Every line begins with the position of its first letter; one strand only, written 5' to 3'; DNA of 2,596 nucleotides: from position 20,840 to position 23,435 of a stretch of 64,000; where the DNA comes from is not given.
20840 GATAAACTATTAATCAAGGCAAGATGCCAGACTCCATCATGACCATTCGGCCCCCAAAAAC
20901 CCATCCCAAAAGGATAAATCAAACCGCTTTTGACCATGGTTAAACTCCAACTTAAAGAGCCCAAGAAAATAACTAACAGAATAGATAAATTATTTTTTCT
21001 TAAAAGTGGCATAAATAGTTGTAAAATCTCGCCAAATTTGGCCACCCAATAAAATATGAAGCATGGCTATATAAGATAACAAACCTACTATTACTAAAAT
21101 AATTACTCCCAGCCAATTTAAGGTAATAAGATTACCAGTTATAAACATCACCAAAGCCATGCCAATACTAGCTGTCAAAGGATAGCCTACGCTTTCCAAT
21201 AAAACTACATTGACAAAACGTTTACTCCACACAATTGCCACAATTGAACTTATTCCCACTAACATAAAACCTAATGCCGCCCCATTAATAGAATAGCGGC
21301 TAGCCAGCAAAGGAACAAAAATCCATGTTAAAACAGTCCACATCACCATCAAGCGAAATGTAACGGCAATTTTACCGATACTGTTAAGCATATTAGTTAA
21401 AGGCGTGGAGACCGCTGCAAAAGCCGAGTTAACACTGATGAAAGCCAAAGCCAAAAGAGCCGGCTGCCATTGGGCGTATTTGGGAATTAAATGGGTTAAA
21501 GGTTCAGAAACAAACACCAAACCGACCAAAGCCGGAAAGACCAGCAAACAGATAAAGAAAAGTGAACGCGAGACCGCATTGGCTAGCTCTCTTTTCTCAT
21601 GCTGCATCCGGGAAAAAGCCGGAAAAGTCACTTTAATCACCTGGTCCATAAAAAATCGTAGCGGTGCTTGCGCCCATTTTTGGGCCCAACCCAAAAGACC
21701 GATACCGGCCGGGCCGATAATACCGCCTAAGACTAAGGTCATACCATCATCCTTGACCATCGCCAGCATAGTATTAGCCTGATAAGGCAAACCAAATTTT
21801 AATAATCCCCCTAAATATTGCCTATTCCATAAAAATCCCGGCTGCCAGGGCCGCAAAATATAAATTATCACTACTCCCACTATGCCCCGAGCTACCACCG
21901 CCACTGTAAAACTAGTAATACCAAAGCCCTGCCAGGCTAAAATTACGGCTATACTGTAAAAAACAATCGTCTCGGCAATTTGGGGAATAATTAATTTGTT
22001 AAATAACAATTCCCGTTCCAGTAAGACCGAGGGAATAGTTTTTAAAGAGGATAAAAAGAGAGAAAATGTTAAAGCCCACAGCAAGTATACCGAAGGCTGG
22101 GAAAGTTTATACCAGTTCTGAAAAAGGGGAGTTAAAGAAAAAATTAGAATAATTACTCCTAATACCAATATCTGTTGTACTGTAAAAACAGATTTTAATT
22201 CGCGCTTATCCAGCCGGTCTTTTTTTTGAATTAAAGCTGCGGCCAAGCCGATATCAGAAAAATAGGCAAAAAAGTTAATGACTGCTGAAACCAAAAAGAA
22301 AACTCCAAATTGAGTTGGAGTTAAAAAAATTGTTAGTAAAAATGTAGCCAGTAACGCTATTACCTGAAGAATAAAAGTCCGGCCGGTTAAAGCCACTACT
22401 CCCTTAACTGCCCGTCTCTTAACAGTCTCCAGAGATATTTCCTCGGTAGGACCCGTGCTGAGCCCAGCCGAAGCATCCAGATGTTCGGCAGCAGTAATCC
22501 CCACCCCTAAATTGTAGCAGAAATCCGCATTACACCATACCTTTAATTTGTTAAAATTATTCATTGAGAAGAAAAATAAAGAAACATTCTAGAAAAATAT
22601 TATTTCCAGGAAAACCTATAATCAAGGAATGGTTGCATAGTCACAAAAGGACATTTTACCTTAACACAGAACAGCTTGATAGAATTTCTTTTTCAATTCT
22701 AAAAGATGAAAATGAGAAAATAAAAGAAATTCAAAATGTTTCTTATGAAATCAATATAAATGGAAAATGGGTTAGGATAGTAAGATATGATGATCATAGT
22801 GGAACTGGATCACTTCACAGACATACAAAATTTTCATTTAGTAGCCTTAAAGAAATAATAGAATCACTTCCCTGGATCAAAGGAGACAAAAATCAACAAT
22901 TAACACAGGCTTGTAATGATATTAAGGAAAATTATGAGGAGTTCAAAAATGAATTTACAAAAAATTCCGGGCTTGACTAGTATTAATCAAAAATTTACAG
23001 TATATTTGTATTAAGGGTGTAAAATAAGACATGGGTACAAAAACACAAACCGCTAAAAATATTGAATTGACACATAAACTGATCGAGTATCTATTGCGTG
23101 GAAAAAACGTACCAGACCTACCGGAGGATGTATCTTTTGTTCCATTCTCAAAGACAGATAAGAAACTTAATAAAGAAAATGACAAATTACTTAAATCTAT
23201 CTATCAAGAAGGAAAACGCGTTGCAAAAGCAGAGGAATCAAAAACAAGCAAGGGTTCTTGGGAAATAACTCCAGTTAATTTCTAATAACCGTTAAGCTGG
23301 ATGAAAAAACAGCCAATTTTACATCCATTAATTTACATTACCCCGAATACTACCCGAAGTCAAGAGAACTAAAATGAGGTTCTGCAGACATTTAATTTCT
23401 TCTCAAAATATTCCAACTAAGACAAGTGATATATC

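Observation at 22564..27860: Defence island (~5.3 kb) interrupting the glycosylation locus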

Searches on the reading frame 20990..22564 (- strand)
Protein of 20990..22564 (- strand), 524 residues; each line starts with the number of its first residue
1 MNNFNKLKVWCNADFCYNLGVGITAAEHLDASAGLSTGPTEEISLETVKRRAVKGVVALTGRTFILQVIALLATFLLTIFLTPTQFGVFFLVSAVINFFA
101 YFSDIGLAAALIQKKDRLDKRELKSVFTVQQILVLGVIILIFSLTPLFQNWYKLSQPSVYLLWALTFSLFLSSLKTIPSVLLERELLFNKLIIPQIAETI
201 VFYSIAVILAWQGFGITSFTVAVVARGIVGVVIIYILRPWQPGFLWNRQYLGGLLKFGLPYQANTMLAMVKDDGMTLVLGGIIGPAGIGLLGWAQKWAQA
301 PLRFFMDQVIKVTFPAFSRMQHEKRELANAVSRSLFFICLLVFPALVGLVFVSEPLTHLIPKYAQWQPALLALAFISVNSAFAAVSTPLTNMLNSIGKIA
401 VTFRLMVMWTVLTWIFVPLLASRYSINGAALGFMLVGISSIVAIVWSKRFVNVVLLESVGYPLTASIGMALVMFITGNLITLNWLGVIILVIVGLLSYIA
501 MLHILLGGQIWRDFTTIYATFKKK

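Call 3: search_protein_families(library=pfam, proteins=[window:20990-22564:-], max_evalue=0.1)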
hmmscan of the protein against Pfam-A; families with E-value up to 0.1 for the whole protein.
window:20990-22564:- (524 aa): 2 families
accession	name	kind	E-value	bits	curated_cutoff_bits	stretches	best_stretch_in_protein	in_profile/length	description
PF13440.11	Polysacc_synt_3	-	1.7e-51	175.7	23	1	77-360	2-283/293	Polysaccharide biosynthesis protein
PF01943.22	Polysacc_synt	-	5.2e-20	72.4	28.2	1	53-321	2-274/274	Polysaccharide biosynthesis protein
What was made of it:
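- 20990..22564 (-): Left flank: Wzx-type oligosaccharide flippase. This is a conserved Microgenomates gene and not part of the insert. Pfam Polysacc_synt_3 at 1.7e-51 (call 3).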

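Call 44: find_homologous_proteins(query=window:20990-22564:-)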
Query window:20990-22564:- (524 aa): 4452 proteins with E <= 0.001 among 8000 candidates; the best 120 are listed.
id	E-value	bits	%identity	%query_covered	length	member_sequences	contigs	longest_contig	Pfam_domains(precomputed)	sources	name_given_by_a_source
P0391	0.0e+0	1125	100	100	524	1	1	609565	PF01943.23,PF13440.12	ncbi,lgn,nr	ncbi:oligosaccharide flippase family protein [Candidatus Microgenomates bacterium]|nr:oligosaccharid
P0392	3.2e-211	721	67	96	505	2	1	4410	PF01943.23,PF13440.12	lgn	-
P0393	8.4e-210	716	67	94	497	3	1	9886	PF01943.23,PF13440.12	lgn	-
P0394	9.0e-204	696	63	95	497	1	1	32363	PF01943.23,PF13440.12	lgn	-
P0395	2.5e-202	692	65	96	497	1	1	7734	PF01943.23,PF13440.12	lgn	-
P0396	1.5e-201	689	64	95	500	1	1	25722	PF01943.23,PF13440.12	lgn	-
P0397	2.8e-200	685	65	95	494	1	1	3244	PF01943.23,PF13440.12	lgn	-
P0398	1.3e-199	683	64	96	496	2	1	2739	PF01943.23,PF13440.12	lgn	-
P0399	3.4e-199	681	62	95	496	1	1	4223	PF01943.23,PF13440.12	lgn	-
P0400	3.8e-198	678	63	96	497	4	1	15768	PF01943.23,PF13440.12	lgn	-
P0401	4.2e-197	674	64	97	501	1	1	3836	PF01943.23,PF13440.12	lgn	-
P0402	4.7e-197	674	63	94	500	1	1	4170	PF01943.23,PF13440.12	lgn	-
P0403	1.8e-195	669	64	95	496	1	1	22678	PF01943.23,PF13440.12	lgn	-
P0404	2.5e-193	662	60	95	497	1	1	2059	PF01943.23,PF13440.12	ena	-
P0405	6.2e-193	661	62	95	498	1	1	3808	PF01943.23,PF13440.12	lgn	-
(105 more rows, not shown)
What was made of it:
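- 20990..22564 (-): Homologues are 57-67% identical in Microgenomates/Daviesbacteria (call 44).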

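Call 45: find_encoding_contigs(protein=P0394, flank=10000, max_places=2)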
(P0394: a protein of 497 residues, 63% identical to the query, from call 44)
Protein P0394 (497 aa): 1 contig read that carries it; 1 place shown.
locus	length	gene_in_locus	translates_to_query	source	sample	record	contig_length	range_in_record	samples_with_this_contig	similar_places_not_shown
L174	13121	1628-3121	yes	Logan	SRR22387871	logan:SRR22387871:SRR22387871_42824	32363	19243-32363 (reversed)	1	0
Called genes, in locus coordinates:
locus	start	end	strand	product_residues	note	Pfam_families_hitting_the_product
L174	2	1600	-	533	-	?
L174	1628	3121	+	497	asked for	PF01943:Polysacc_synt, PF13440:Polysacc_synt_3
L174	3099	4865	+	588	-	-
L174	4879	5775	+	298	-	PF00535:Glycos_transf_2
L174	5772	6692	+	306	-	PF00535:Glycos_transf_2, PF13641:Glyco_tranf_2_3, PF13632:Glyco_trans_2_3 (faint)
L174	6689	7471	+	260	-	PF00535:Glycos_transf_2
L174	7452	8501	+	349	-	PF13439:Glyco_transf_4, PF00534:Glycos_transf_1, PF13692:Glyco_trans_1_4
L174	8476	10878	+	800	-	PF09586:YfhO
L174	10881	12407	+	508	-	PF13231:PMT_2 (weak)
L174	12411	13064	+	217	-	PF05401:NodS, PF01209:Ubie_methyltran, PF05219:DREV, PF13489:Methyltransf_23, PF13847:Methyltransf_31, PF08241:Methyltransf_11, PF08242:Methyltransf_12, PF13649:Methyltransf_25, +1 more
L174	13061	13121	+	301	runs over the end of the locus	PF00535:Glycos_transf_2, PF10111:Glyco_tranf_2_2 (faint), PF13641:Glyco_tranf_2_3 (weak), PF13632:Glyco_trans_2_3 (weak)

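Call 46: find_encoding_contigs(protein=P0396, flank=10000, max_places=2)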
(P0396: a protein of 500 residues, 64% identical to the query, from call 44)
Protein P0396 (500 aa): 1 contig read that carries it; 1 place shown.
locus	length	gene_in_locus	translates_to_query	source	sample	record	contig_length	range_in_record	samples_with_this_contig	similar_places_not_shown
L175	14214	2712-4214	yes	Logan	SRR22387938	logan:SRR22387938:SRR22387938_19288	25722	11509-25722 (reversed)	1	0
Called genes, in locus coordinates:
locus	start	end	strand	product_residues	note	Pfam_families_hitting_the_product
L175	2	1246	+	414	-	?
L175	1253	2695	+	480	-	-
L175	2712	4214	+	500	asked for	PF01943:Polysacc_synt, PF13440:Polysacc_synt_3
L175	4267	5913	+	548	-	-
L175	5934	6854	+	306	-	PF00535:Glycos_transf_2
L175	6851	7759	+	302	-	PF00535:Glycos_transf_2, PF13641:Glyco_tranf_2_3, PF13632:Glyco_trans_2_3 (weak)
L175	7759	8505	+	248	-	PF00535:Glycos_transf_2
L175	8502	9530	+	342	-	PF13439:Glyco_transf_4 (faint), PF00534:Glycos_transf_1, PF13692:Glyco_trans_1_4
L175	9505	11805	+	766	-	PF09586:YfhO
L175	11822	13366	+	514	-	PF13231:PMT_2 (weak)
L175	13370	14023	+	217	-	PF01209:Ubie_methyltran, PF13489:Methyltransf_23, PF01728:FtsJ, PF07021:MetW, PF13847:Methyltransf_31, PF08241:Methyltransf_11, PF08242:Methyltransf_12, PF13649:Methyltransf_25, +3 more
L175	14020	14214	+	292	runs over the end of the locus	PF00535:Glycos_transf_2, PF10111:Glyco_tranf_2_2 (weak), PF13641:Glyco_tranf_2_3, PF13632:Glyco_trans_2_3 (weak)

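Call 47: find_encoding_contigs(protein=P0393, flank=10000, max_places=2)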
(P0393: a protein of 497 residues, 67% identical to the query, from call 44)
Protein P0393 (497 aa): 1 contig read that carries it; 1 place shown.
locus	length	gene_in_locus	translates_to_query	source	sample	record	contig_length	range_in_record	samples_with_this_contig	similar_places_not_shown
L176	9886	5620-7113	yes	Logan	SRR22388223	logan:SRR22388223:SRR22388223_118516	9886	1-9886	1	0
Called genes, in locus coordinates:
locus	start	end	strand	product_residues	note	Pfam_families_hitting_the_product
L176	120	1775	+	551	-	PF02366:PMT (weak), PF13231:PMT_2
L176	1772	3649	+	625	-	-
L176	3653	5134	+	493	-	PF13231:PMT_2 (weak)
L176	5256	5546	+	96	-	-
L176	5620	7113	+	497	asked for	PF01943:Polysacc_synt, PF13440:Polysacc_synt_3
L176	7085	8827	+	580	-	-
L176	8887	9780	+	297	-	PF00535:Glycos_transf_2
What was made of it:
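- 20990..22564 (-): Downstream gene order is conserved in L174-L176 (calls 45-47).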

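Call 55: search_protein_families(library=pfam, proteins=[L174:2-1600:-, L176:5256-5546:+], max_evalue=0.001)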
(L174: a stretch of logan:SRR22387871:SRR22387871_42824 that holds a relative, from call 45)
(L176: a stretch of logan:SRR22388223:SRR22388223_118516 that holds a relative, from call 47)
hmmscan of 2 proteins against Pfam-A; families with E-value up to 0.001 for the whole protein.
L174:2-1600:- (533 aa): 3 families
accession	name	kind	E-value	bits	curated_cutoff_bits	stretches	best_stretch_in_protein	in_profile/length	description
PF01555.25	N6_N4_Mtase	-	1.2e-16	61.7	26.7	1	48-183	100-218/221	DNA methylase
PF01170.24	UPF0020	-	4.1e-05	23.8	22.3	0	143-182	25-64/197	RMKL-like, methyltransferase domain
PF09445.16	Methyltransf_15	-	0.00017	21.6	22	0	149-188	3-44/165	RNA cap guanine-N2 methyltransferase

L176:5256-5546:+ (96 aa): 0 families
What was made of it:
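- Closest known: Defence islands / integration hotspots next to conserved genes. Same: The content at the same site varies between relatives: empty in L175, a 96-aa ORF in L176, a different methyltransferase in L174 (calls 45-47, 55).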

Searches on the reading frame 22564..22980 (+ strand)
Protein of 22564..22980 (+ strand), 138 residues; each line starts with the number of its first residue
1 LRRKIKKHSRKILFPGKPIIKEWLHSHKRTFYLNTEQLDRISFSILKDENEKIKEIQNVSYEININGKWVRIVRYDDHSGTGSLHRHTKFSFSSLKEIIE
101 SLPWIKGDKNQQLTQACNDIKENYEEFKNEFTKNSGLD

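Call 3: search_protein_families(library=pfam, proteins=[window:22564-22980:+], max_evalue=0.1)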
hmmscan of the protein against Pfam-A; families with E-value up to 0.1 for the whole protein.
window:22564-22980:+ (138 aa): 1 family
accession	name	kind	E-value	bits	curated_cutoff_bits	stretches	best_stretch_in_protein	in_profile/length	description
PF24839.1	DUF7718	-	6e-12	45.8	25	1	38-135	13-102/104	Domain of unknown function (DUF7718)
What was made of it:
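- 22564..22980 (+): DUF7718 protein. The ORF starts with TTG. An in-frame TTG at codon 24 would fit the domain start better. It probably forms a two-gene cassette with the next gene. Function unknown. PF24839 at 6e-12, above the cut-off (call 3).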

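Call 4: search_protein_families(library=padloc, proteins=[window:22564-22980:+], max_evalue=0.1)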
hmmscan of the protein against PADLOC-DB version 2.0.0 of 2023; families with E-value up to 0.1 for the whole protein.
window:22564-22980:+ (138 aa): 0 families

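Call 5: search_protein_families(library=ncbifam, proteins=[window:22564-22980:+], max_evalue=0.1)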
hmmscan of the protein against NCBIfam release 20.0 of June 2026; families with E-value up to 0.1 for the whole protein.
window:22564-22980:+ (138 aa): 0 families

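Call 6: search_protein_families(library=phrogs, proteins=[window:22564-22980:+], max_evalue=0.01)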
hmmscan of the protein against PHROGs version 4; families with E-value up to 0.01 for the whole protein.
window:22564-22980:+ (138 aa): 0 families

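Call 65: find_related_loci(query=window:22564-22980:+, collection=viral_contigs, flank=4000)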
Query window:22564-22980:+ (138 aa) in viral_contigs; peptide patterns used: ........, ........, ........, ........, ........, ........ (x = any residue, [..] = any of these).
48 stretches matched a pattern, but none encodes a relative of the query by tblastn (E <= 1e-3).

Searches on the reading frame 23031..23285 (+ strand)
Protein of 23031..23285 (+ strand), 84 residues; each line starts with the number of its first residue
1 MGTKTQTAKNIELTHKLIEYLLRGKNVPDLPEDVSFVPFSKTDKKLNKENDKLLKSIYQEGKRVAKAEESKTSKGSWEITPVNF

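Call 3: search_protein_families(library=pfam, proteins=[window:23031-23285:+], max_evalue=0.1)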
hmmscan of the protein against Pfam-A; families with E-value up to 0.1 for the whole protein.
window:23031-23285:+ (84 aa): 1 family
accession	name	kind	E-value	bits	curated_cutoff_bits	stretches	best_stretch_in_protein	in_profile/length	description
PF18882.5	DUF5647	-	3.3e-05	24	27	1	8-68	4-65/79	Family of unknown function (DUF5647)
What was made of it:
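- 23031..23285 (+): 84-aa protein with a weak DUF5647 match. PF18882 at 3.3e-5, 24 bits against a cut-off of 27 (call 3).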

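Call 4: search_protein_families(library=padloc, proteins=[window:23031-23285:+], max_evalue=0.1)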
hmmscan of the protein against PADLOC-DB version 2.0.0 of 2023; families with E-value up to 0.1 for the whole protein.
window:23031-23285:+ (84 aa): 0 families

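Call 5: search_protein_families(library=ncbifam, proteins=[window:23031-23285:+], max_evalue=0.1)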
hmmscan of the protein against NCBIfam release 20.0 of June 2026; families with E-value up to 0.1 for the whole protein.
window:23031-23285:+ (84 aa): 1 family
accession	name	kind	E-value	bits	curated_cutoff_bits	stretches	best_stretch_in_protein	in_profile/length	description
NF007048.0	PRK09501.1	equivalog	0.019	13.9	582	1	7-69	264-326/348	spermidine/putrescine ABC transporter substrate-binding protein PotD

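Call 6: search_protein_families(library=phrogs, proteins=[window:23031-23285:+], max_evalue=0.01)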
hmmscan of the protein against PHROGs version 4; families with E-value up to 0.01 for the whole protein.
window:23031-23285:+ (84 aa): 0 families
